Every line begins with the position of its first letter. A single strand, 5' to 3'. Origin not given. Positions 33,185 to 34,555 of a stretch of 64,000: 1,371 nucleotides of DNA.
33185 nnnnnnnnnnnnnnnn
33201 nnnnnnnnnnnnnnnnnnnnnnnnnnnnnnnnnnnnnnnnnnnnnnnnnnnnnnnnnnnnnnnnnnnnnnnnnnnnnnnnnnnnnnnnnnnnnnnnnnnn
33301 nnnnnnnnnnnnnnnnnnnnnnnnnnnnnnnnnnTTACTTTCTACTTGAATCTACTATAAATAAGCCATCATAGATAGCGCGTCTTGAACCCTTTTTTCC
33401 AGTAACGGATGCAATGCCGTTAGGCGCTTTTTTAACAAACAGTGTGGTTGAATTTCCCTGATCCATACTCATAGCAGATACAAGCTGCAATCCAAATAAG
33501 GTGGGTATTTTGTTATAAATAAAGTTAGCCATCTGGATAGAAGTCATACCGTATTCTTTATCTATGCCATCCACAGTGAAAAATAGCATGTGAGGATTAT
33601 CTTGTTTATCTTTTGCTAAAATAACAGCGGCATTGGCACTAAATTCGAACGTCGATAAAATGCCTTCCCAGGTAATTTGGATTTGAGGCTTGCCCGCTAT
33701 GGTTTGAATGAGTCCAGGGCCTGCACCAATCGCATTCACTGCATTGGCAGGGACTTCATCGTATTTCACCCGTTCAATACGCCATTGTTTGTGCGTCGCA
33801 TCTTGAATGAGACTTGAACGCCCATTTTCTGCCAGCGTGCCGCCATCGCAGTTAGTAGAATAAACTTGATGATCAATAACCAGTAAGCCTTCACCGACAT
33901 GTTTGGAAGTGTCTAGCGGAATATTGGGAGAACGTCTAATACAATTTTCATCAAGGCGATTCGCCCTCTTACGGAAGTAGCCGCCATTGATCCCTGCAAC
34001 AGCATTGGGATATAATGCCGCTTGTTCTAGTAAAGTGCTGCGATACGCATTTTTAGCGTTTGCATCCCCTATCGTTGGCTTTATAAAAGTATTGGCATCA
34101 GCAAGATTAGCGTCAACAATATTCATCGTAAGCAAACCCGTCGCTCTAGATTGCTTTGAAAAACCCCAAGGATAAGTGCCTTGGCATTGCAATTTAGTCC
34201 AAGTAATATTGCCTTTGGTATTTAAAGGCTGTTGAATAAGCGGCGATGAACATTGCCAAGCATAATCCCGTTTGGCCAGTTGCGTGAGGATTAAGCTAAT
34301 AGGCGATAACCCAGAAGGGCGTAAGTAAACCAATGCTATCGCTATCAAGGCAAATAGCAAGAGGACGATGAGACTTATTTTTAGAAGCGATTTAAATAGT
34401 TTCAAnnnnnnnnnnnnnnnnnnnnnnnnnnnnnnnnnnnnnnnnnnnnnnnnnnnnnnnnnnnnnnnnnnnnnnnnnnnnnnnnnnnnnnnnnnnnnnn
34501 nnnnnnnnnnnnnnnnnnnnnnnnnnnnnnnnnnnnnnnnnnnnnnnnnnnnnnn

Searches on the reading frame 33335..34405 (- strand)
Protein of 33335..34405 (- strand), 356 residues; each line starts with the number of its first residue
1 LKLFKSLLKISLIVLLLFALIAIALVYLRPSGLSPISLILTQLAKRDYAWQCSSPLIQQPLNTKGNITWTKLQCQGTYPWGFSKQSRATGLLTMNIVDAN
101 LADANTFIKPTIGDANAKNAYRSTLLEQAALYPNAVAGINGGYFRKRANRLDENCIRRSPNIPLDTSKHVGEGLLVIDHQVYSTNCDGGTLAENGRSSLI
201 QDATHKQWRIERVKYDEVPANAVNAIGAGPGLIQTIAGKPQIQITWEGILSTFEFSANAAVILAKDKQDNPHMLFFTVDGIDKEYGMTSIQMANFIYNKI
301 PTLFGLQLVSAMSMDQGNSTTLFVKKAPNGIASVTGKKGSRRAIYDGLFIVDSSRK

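Call 39: search_protein_families(library=pfam, proteins=[window:33335-34405:-], max_evalue=0.00001)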
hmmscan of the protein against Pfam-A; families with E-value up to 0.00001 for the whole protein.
window:33335-34405:- (356 aa): 1 family
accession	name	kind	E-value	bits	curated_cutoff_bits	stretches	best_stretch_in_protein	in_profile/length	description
PF09992.14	NAGPA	-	2.5e-09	38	25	1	134-350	2-168/169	Phosphodiester glycosidase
